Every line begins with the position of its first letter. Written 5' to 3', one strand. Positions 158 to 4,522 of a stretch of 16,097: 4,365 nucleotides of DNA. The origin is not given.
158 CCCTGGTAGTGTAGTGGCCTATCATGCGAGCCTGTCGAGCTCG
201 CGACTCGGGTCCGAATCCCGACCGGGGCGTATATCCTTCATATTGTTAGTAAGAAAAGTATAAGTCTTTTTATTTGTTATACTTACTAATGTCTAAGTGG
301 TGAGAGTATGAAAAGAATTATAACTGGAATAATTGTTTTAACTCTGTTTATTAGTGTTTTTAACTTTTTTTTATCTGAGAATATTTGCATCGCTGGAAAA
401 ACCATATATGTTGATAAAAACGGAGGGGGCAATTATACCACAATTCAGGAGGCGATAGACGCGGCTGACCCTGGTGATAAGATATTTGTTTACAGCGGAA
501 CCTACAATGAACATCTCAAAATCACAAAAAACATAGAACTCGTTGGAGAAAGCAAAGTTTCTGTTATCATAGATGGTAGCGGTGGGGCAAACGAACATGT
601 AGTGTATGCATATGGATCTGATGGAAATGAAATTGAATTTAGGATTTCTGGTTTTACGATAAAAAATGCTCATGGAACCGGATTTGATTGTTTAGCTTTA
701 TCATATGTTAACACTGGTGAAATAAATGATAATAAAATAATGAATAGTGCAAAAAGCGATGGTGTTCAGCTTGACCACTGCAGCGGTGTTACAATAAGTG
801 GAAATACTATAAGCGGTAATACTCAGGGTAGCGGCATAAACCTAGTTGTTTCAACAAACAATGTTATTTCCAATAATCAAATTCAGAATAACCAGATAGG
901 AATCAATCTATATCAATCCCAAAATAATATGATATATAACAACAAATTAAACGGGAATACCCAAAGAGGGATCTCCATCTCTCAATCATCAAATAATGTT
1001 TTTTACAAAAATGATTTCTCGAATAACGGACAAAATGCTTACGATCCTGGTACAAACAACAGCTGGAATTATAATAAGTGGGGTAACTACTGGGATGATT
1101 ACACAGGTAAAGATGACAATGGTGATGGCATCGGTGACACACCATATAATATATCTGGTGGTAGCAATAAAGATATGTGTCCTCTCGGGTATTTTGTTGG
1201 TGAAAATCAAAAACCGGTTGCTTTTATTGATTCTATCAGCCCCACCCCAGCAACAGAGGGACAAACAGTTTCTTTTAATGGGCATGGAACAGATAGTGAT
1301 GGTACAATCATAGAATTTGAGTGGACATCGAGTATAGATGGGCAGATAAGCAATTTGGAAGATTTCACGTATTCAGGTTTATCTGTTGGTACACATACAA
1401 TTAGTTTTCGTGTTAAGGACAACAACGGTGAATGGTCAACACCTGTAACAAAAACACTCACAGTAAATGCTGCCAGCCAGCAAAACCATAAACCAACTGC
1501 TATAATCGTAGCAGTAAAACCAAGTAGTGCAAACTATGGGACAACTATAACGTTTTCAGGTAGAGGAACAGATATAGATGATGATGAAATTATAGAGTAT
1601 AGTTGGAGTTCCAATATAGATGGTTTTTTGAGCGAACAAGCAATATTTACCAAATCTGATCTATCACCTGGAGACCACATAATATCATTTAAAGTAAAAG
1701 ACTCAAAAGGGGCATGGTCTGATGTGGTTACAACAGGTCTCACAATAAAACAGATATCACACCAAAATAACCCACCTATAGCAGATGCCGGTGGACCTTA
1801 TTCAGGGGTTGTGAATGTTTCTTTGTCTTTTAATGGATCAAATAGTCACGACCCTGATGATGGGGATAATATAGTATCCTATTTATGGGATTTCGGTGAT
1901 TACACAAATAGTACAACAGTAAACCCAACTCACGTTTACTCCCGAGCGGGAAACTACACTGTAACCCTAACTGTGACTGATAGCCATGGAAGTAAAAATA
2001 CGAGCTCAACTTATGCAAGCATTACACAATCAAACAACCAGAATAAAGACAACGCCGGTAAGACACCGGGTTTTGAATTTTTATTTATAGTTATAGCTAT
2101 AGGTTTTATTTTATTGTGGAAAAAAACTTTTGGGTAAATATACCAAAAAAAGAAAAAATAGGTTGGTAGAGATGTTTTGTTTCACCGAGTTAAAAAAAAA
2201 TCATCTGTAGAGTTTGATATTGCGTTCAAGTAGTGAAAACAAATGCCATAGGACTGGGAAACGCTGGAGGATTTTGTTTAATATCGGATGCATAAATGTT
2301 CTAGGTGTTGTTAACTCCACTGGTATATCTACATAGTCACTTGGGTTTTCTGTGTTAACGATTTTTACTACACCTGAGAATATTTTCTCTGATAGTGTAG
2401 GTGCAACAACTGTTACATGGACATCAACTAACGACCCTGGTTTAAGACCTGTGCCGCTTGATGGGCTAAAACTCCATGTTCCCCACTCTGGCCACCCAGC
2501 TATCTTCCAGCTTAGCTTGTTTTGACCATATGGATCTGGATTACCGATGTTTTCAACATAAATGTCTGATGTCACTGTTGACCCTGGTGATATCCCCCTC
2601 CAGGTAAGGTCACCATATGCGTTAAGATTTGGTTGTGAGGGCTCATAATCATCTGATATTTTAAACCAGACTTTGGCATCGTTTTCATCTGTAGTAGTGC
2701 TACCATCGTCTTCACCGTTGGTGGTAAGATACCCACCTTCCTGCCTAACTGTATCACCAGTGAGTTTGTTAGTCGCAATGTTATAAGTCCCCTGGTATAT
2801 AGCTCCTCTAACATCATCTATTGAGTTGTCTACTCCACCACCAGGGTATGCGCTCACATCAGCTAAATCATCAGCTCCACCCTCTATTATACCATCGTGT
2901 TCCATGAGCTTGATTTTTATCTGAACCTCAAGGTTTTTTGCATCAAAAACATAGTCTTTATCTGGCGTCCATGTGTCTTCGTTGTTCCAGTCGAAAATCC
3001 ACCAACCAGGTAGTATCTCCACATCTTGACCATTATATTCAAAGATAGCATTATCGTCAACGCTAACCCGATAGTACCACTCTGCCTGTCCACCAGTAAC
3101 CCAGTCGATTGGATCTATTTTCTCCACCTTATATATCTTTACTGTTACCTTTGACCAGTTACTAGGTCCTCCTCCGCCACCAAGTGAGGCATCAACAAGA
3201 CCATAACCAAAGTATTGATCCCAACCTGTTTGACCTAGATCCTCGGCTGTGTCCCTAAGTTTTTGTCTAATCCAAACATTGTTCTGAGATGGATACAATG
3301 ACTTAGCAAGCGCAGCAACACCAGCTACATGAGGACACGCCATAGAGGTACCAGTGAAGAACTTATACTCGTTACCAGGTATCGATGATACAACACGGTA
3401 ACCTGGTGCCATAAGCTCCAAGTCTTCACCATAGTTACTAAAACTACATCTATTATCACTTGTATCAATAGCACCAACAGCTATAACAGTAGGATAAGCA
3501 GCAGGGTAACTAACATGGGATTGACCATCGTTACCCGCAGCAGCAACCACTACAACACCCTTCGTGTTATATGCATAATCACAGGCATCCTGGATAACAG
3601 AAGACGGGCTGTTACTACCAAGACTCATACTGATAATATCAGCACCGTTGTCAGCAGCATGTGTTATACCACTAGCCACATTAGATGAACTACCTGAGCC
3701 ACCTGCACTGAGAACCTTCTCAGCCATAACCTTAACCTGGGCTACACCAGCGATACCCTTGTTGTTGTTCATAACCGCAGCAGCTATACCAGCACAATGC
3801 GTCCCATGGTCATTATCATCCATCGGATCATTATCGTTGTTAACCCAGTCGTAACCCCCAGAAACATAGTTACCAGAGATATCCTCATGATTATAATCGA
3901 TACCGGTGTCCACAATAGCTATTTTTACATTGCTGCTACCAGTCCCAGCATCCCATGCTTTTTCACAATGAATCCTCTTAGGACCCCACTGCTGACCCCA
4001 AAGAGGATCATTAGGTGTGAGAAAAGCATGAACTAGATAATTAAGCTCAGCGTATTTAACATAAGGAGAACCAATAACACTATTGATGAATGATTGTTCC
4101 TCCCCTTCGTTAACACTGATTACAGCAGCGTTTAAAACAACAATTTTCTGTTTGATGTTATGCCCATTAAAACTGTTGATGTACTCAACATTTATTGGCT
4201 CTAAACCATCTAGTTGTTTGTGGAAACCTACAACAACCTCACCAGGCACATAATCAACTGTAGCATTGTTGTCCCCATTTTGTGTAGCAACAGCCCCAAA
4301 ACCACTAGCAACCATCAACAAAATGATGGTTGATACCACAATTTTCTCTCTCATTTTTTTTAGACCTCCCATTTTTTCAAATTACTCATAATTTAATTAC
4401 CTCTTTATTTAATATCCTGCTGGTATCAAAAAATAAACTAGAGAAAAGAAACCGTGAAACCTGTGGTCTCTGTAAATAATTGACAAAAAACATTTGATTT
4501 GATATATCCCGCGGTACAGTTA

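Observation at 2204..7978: Conserved Pro-Arg junction plus related C-terminal tail on three neighbouring secreted proteins, next to Arg/Lys-type clan-CD peptidases: candidate new C-terminal processing/sorting system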

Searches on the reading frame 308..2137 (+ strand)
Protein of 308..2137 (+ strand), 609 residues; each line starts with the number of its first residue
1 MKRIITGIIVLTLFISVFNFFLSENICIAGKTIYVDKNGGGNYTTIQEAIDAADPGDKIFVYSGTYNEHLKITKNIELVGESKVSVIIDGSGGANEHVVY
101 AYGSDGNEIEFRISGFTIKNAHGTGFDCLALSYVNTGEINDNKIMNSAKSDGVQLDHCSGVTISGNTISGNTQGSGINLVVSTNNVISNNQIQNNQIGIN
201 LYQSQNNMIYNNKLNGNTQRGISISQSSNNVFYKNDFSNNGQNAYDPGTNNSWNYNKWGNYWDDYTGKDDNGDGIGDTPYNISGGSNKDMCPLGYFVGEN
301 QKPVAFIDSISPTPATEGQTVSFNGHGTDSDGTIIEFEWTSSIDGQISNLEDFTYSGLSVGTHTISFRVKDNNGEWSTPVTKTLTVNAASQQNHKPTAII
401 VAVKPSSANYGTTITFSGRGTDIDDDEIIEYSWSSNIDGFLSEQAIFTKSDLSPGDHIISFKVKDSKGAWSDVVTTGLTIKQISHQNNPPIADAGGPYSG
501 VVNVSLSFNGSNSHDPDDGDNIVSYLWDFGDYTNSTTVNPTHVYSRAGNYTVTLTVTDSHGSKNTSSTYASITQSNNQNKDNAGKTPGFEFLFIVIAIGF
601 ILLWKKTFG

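Call 3: search_protein_families(library=pfam, proteins=[window:308-2137:+], max_evalue=0.01)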
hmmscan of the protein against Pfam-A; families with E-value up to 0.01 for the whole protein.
window:308-2137:+ (609 aa): 7 families
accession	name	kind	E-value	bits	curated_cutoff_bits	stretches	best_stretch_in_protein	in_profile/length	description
PF18911.6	PKD_4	-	2.9e-29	101.4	27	3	487-569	1-81/85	PKD domain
PF00801.26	PKD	-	5.4e-24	84.4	23.5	3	502-568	13-77/80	PKD domain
PF05048.19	NosD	-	9.6e-24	84.4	23.6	1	56-267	7-212/212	Periplasmic copper-binding protein (NosD)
PF13229.12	Beta_helix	-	1.3e-15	57.8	25.9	1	136-244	10-117/158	Right handed beta helix region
PF22352.2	K319L-like_PKD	-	2.6e-11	43.8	27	2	506-568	14-80/84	K319L-like, PKD domain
PF07495.19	Y_Y_Y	-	4.8e-05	23.6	26.6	1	336-386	18-62/65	Y_Y_Y domain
PF17963.7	Big_9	-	0.00029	22.1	23.6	1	300-378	1-83/89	Bacterial Ig domain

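Call 8: search_protein_families(library=ncbifam, proteins=[window:308-2137:+], max_evalue=1)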
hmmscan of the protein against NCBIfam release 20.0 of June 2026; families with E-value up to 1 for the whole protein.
window:308-2137:+ (609 aa): 9 families
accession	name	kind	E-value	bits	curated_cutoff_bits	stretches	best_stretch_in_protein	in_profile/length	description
TIGR04247.1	NosD_copper_fam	subfamily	1.1e-31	109.8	300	2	134-281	179-327/377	nitrous oxide reductase family maturation protein NosD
TIGR03804.1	para_beta_helix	repeat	8.4e-14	51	19.45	2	198-241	1-43/44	parallel beta-helix repeat protein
NF047854.1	LIC10774_subfam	equivalog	3.2e-11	42.8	380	1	26-226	54-275/358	LIC10774/LIC10365 family surface protein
TIGR03805.1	beta_helix_1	subfamily_domain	2.8e-07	29.9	141.5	1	46-225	1-180/314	parallel beta-helix domain-containing protein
NF038177.1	epimerase_AlgG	equivalog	7.9e-05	21.5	700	1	139-240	310-413/519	mannuronan 5-epimerase AlgG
NF058578.1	CPR_pilus_PamR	equivalog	0.00012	21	300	1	534-563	200-229/297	pilus system RbmA-like protein PamR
NF045529.2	Heimdall-CTERM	domain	0.008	16.5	24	1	586-605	2-21/26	Heimdall-CTERM domain-containing surface protein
NF033932.1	LapB_rpt_80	domain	0.0098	16.2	45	1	548-566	1-19/83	LapB repeat-containing protein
TIGR03769.1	P_ac_wall_RPT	domain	0.097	13.2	30.9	0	543-562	8-29/41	TIGR03769 domain-containing protein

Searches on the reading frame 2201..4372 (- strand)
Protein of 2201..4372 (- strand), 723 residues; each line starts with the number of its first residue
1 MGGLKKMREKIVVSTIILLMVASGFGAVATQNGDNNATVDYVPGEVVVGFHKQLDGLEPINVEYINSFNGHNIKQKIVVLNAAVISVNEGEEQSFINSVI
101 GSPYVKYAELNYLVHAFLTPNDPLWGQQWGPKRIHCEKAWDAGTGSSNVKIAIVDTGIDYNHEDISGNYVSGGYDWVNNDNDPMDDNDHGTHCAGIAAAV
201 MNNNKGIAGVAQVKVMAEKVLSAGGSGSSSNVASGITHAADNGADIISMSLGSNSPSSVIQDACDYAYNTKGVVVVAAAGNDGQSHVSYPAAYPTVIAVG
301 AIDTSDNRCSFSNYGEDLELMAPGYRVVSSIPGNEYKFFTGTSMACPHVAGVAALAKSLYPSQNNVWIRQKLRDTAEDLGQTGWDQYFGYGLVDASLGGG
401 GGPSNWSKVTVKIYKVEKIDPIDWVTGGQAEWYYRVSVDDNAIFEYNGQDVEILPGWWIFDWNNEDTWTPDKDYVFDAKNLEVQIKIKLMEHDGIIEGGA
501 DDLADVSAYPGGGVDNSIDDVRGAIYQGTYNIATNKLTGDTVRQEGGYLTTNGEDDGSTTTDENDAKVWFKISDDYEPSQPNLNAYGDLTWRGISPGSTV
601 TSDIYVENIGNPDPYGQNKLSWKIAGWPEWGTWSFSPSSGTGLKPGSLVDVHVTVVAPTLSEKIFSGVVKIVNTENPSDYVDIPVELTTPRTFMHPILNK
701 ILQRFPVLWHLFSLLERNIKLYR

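Call 3: search_protein_families(library=pfam, proteins=[window:2201-4372:-], max_evalue=0.01)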
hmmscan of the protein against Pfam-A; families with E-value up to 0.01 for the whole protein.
window:2201-4372:- (723 aa): 2 families
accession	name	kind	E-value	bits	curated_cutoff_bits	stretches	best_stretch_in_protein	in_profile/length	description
PF00082.27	Peptidase_S8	-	1e-64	219.1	21.8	1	147-391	2-288/288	Subtilase family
PF22148.1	Fervidolysin_NPro-like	-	4.9e-09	36.9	21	1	34-111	8-81/81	Fervidolysin N-terminal prodomain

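Call 8: search_protein_families(library=ncbifam, proteins=[window:2201-4372:-], max_evalue=1)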
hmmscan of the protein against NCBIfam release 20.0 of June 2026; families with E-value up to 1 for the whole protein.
window:2201-4372:- (723 aa): 9 families
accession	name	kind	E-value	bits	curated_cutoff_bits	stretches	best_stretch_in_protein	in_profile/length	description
TIGR03921.1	T7SS_mycosin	equivalog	2.9e-59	201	278.75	1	135-395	2-281/353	type VII secretion-associated serine protease mycosin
NF033595.1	denti_PrtP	equivalog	3.8e-37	128.2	300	3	247-394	342-497/606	dentilisin complex serine proteinase subunit PrtP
NF049966.1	QH_SP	equivalog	3.6e-25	88.6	165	1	150-379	1-214/219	subtilisin-like serine protease QhpE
TIGR03895.1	protease_PatA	subfamily_domain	1.4e-23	83.5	421.05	1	204-364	14-184/606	PatA/PatG family cyanobactin maturation protease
NF051851.1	AtpSerPepEprS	equivalog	4.7e-14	51.4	1700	1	126-380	46-341/988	autotransporter serine peptidase EprS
NF040809.1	germ_prot_CspBA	exception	2.5e-12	45.3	1250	2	287-356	396-472/1099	bifunctional germination protease/germinant receptor pseudoprotease CspBA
NF040553.1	SGO_0316_fam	subfamily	2.1e-08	32.3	1400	2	322-358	673-709/1486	SGO_0316/SGO_0317 family LPXTG-anchored serine peptidase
NF042956.1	IteS_antiphage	equivalog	7e-05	21.3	900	1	151-284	259-396/747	S8 family anti-phage peptidase IteS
NF008458.0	PRK11337.1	equivalog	0.21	10.5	378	1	193-262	165-234/293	MurR/RpiR family transcriptional regulator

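Call 12: find_encoding_contigs(protein=window:2204-4372:-, flank=10000, max_places=5)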
Protein window:2204-4372:- (723 aa): 1 contig read that carries it; 1 place shown.
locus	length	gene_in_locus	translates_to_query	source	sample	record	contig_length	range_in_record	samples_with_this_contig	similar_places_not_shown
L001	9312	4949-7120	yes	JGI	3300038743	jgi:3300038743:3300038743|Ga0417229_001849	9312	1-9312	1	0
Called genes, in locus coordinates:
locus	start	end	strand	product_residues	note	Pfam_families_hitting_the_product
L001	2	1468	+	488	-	?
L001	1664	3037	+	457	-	PF01364:Peptidase_C25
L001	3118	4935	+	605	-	PF00656:Peptidase_C14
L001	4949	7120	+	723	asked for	PF22148:Fervidolysin_NPro-like, PF00082:Peptidase_S8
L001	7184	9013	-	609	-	PF05048:NosD, PF13229:Beta_helix, PF00801:PKD (weak), PF22352:K319L-like_PKD (faint), PF00801:PKD, PF18911:PKD_4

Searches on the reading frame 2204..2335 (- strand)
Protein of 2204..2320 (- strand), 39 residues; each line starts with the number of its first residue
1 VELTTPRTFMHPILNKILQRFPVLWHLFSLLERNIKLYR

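Call 10: search_protein_families(library=ncbifam, proteins=[window:2204-2320:-], max_evalue=10)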
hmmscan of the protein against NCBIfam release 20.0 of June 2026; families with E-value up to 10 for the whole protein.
seq(39 aa): 0 families

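Call 18: find_homologous_proteins(query=A1, max_evalue=10)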
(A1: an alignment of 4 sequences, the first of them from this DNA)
Query A1 (4 sequences): 6 candidates shared short words with the query, none scored E <= 10.

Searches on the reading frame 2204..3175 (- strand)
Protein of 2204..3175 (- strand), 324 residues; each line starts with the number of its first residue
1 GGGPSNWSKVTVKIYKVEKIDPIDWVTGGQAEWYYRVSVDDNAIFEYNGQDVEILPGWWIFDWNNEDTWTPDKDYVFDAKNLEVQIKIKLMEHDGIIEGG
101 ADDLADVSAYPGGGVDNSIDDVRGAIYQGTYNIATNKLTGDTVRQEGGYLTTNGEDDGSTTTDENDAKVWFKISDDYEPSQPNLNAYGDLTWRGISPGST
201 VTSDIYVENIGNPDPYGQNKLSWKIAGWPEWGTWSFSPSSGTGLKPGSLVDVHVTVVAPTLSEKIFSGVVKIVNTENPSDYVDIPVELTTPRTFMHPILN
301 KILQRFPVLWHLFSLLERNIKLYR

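Call 9: find_homologous_proteins(query=window:2204-3175:-, max_evalue=0.001)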
Query seq(324 aa) (324 aa): 3 proteins with E <= 0.001 among 1141 candidates.
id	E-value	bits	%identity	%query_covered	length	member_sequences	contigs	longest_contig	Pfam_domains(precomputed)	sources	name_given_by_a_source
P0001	6.1e-64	234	45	95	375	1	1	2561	PF22544.3,PF00082.28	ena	-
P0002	3.5e-33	133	69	27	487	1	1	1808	PF22148.2,PF00082.28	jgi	jgi:subtilisin family serine protease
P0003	3.2e-25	107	42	42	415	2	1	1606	PF00112.30,PF18560.8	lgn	-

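Call 13: find_encoding_contigs(protein=P0003, flank=10000, max_places=5)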
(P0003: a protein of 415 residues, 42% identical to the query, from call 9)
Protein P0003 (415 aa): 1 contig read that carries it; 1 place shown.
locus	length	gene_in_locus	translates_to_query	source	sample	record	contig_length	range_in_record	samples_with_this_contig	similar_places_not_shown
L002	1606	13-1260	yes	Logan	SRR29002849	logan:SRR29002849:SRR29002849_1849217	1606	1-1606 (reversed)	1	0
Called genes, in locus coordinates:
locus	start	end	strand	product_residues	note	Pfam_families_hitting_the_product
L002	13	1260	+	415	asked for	PF00112:Peptidase_C1, PF18560:Lectin_like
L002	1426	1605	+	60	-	?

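Call 14: find_encoding_contigs(protein=P0001, flank=10000, max_places=5)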
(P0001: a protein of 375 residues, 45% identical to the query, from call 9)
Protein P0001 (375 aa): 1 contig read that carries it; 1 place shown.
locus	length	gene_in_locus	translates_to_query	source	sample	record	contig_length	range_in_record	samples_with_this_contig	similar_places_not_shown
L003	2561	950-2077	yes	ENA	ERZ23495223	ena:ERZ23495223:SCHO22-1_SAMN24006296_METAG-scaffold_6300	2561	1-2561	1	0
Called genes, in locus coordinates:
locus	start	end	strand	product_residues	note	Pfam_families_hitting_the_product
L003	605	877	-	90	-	-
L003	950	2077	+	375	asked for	PF00082:Peptidase_S8, PF22544:HYDIN_VesB_CFA65-like_Ig (weak)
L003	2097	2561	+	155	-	?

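Call 35: predict_structure(alignment_id=A3)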
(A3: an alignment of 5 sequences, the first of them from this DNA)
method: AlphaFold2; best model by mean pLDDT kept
length: 324 residues; sequences in the alignment: 5
mean_pLDDT: 70.4   pTM: 0.55
mean pLDDT of the five models: 70.4, 69.5, 69.4, 67.9, 53.9
residues with pLDDT >= 90: 85; 70-90: 90; 50-70: 64; < 50: 85
segments of 3 or more residues with pLDDT < 50: 1-4, 23-30, 45-60, 62-69, 94-124, 154-165, 321-324
pLDDT, mean of each block of 10 residues (from residue 1): 57 72 45 57 47 44 44 74 76 47 43 39 59 84 75 50 54 85 94 91 97 85 96 95 94 94 85 94 95 57 68 66 44
secondary structure, 60 per line:
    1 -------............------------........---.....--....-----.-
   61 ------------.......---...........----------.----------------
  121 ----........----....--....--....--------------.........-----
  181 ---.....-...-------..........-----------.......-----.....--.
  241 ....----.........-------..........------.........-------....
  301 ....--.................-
elements in order: E8-19 E32-39 E43-47 E50-53 E73-79 E83-93 E125-132 E137-140 E143-146 E149-152 E167-175 E184-188 E190-192 E200-209 E221-227 E233-237 E240-244 E249-257 E265-274 E281-289 H297-304 H307-323

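Call 58: fold_search(model_id=the predicted structure, library=pdb)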
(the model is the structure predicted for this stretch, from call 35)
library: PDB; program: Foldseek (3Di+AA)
matches with E <= 10: 1736; with E <= 0.001: 52
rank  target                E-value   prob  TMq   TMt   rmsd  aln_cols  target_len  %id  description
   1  2ys4_MODEL_1_A        7.7e-06  1.00  0.28  0.66   3.2       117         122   16  Solution structure of the N-terminal PapD-like domain of HYDIN protein from human (released 2008-04-08)
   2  7sqc_F0               9.1e-06  1.00  0.29  0.30  20.9       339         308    9  Ciliary C1 central pair apparatus isolated from Chlamydomonas reinhardtii (released 2022-04-13)
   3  9iuj_A                9.6e-06  1.00  0.23  0.12  14.1       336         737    9  Integrin alpha-v beta-3 in complex with rhodostomin (released 2025-07-30)
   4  7sqc_T2               1.5e-05  1.00  0.26  0.16  23.1       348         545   11  Ciliary C1 central pair apparatus isolated from Chlamydomonas reinhardtii (released 2022-04-13)
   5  7sqc_T0               1.6e-05  1.00  0.26  0.16  22.7       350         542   11  Ciliary C1 central pair apparatus isolated from Chlamydomonas reinhardtii (released 2022-04-13)
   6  9ijj_4G               1.9e-05  1.00  0.27  0.03  12.7       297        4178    9  In situ structure of the central apparatus in mouse sperm axoneme. (released 2025-06-04)
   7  4mmz_A                2.6e-05  1.00  0.24  0.10  20.1       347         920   11  Integrin AlphaVBeta3 ectodomain bound to an antagonistic tenth domain of Fibronectin (released 2014-03-26)
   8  9ijj_4H               4.0e-05  1.00  0.28  0.03  13.8       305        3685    9  In situ structure of the central apparatus in mouse sperm axoneme. (released 2025-06-04)
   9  7som_D                5.0e-05  1.00  0.28  0.07  12.3       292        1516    8  Ciliary C2 central pair apparatus isolated from Chlamydomonas reinhardtii (released 2022-04-13)
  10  8xfg_A                5.0e-05  1.00  0.25  0.12  19.7       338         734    8  Cryo-EM structure of integrin ITGAV, ITGB3 and CYCLO (RGDFK) complex, conformation 1 (released 2024-12-18)
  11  3qbt_B                6.2e-05  1.00  0.24  0.53   4.3       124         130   12  Crystal structure of OCRL1 540-678 in complex with Rab8a:GppNHp (released 2011-03-23)
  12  7n6g_1J               7.3e-05  1.00  0.28  0.24  14.9       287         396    8  C1 of central pair (released 2022-05-18)
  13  2ber                  7.7e-05  1.00  0.24  0.14  20.4       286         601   12  Y370G Active Site Mutant of the Sialidase from Micromonospora viridifaciens in complex with beta-Neu5Ac (sialic acid). (released 2005-04-04)
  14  7som_J                8.1e-05  1.00  0.27  0.14  13.1       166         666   14  Ciliary C2 central pair apparatus isolated from Chlamydomonas reinhardtii (released 2022-04-13)
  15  7sqc_T3               8.6e-05  1.00  0.27  0.28  21.0       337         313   11  Ciliary C1 central pair apparatus isolated from Chlamydomonas reinhardtii (released 2022-04-13)
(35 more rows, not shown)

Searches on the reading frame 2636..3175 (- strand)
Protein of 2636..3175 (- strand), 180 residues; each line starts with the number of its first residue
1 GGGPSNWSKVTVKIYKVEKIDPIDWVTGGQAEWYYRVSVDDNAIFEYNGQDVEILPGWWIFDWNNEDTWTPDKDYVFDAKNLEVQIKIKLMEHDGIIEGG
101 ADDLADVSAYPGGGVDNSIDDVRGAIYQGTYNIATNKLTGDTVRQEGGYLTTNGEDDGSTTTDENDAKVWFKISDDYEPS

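Call 77: search_protein_families(library=pfam, proteins=[window:2636-3175:-], max_evalue=0.05)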
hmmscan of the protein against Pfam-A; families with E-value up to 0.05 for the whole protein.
seq(180 aa): 0 families
